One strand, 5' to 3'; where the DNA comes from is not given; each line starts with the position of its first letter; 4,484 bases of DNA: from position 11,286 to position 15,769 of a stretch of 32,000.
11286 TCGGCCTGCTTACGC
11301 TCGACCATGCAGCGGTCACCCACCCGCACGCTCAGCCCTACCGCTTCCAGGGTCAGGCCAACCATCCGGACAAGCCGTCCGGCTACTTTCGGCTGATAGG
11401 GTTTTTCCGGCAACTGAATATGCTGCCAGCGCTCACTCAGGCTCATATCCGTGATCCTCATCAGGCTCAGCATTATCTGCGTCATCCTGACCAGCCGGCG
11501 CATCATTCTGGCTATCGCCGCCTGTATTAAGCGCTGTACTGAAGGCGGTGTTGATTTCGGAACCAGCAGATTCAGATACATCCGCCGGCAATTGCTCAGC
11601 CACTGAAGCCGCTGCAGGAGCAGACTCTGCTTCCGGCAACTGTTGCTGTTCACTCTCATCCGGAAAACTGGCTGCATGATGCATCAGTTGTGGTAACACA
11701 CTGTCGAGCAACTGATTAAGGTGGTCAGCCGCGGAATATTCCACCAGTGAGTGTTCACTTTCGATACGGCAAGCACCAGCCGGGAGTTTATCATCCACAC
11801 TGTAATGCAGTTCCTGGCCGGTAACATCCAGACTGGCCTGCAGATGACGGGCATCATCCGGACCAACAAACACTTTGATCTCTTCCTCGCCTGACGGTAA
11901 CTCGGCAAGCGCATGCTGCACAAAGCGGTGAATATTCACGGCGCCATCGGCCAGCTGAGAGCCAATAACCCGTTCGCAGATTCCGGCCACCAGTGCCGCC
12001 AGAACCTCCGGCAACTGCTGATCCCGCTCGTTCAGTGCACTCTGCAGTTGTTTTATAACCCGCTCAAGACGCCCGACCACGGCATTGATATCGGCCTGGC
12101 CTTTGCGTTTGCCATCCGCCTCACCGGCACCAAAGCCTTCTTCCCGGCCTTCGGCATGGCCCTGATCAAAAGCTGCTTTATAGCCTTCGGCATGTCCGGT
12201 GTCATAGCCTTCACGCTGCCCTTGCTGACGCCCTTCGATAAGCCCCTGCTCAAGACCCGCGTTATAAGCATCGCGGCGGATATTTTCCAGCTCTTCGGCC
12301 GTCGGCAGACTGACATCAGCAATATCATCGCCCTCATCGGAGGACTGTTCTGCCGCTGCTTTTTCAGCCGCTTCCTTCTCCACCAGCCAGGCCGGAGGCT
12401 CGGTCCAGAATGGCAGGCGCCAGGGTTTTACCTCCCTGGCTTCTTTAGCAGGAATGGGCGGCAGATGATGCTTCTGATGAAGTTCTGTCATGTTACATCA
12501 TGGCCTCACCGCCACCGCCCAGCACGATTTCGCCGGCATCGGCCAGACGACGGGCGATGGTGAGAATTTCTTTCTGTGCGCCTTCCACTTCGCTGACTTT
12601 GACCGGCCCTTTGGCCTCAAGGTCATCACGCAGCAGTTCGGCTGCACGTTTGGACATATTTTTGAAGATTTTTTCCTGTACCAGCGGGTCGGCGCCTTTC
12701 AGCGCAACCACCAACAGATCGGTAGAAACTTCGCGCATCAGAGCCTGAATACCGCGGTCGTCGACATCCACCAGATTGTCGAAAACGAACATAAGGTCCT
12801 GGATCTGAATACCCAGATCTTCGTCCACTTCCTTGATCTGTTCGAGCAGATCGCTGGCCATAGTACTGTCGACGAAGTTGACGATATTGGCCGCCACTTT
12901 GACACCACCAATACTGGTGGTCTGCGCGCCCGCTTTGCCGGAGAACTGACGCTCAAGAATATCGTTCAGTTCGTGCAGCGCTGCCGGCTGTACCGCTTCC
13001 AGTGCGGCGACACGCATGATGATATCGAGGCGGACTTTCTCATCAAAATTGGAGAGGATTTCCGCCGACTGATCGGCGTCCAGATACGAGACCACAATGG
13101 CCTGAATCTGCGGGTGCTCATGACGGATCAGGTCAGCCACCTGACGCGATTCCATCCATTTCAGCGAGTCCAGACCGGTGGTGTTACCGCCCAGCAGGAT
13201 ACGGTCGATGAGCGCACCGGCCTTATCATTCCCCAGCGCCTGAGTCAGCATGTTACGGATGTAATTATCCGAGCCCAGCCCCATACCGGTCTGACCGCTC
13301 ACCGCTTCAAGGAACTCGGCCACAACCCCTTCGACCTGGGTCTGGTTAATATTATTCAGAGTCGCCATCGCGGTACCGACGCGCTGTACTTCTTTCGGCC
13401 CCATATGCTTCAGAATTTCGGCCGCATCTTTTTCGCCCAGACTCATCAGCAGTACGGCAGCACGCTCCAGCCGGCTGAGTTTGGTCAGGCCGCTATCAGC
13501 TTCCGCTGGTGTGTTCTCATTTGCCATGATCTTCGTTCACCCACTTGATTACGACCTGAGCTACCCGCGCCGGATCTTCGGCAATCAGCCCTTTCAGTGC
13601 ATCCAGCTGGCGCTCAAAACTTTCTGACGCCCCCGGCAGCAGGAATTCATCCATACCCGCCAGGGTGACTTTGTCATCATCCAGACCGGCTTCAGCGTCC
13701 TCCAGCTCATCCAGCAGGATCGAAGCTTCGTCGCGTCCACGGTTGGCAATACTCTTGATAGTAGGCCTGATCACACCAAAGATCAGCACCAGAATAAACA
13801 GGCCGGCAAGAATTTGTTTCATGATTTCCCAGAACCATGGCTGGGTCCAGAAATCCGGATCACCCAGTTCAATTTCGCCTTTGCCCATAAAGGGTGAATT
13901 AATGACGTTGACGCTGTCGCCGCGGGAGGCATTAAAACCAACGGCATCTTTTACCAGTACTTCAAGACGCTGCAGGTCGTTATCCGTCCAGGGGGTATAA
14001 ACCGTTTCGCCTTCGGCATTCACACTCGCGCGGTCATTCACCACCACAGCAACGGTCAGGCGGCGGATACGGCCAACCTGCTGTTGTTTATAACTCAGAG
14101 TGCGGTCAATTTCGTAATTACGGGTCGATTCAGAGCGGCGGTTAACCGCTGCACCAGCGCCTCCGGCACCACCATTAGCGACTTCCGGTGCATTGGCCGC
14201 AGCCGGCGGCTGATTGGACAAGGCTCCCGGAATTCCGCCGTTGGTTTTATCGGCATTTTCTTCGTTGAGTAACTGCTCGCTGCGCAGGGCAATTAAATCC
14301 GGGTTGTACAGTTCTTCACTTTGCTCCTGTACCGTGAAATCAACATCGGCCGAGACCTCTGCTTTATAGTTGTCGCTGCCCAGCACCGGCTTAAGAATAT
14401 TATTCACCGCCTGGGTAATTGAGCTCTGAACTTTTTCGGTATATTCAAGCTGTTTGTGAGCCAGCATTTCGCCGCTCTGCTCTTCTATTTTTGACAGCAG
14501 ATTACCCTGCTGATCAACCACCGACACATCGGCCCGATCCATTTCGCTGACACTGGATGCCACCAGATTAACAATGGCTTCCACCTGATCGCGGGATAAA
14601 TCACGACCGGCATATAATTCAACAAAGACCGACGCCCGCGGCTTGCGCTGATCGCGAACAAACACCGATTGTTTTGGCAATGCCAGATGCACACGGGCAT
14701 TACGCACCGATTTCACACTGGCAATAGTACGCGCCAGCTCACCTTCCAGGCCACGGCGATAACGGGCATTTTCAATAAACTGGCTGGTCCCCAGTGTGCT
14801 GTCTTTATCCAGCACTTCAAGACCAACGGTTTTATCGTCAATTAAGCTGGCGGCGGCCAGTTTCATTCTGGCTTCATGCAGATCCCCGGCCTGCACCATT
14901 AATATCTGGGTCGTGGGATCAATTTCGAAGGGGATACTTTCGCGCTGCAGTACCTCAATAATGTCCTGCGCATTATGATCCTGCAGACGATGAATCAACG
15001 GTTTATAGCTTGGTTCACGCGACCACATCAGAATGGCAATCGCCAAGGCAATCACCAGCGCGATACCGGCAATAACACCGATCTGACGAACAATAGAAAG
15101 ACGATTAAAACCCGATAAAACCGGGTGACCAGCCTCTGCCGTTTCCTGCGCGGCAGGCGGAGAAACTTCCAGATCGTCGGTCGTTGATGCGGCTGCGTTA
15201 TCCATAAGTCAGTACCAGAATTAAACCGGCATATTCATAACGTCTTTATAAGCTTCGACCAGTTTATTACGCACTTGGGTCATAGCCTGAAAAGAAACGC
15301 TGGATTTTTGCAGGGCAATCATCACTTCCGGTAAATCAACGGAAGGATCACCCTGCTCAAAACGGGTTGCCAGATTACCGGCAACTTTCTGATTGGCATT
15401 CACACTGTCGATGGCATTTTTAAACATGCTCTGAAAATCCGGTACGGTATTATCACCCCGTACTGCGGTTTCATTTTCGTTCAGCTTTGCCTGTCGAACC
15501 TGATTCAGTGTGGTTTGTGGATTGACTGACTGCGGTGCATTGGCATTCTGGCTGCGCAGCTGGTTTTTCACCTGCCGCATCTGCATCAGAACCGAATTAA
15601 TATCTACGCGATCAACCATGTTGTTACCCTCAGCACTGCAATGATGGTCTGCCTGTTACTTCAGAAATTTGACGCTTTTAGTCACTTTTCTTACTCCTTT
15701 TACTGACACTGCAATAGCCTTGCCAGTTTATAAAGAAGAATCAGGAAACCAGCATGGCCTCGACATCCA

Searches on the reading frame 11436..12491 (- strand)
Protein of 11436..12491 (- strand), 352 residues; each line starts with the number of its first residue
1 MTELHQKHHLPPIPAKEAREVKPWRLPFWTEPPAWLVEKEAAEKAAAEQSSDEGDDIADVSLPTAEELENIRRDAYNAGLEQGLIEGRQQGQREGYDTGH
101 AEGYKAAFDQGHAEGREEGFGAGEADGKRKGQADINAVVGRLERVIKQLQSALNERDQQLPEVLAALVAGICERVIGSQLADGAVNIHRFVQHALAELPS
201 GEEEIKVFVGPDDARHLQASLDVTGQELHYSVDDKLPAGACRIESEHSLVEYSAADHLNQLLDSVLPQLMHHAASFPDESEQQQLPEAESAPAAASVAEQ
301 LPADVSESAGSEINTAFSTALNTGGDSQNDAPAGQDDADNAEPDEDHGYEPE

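Call 21: search_protein_families(library=pfam, proteins=[window:11436-12491:-], max_evalue=0.001)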
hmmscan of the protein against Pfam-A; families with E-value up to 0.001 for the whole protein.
window:11436-12491:- (352 aa): 2 families
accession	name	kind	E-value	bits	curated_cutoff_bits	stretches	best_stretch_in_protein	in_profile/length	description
PF02108.21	FliH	-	6.6e-17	62.1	24.1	1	139-260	4-127/128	Flagellar assembly protein FliH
PF09811.14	Yae1_N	-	0.0002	21.4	27.5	1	77-104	7-34/39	Essential protein Yae1, N terminal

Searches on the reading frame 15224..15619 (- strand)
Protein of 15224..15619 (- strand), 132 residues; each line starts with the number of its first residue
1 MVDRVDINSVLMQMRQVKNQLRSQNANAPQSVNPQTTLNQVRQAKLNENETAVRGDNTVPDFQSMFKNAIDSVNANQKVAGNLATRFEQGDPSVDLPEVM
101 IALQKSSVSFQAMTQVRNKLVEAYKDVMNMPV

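Call 20: search_protein_families(library=pfam, proteins=[window:15224-15619:-], max_evalue=0.001)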
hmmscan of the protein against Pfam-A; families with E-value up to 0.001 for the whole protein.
window:15224-15619:- (132 aa): 1 family
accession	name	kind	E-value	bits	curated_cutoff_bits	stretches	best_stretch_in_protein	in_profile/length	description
PF02049.23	FliE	-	3.7e-30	104.4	22.4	1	45-132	4-89/89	Flagellar hook-basal body complex protein FliE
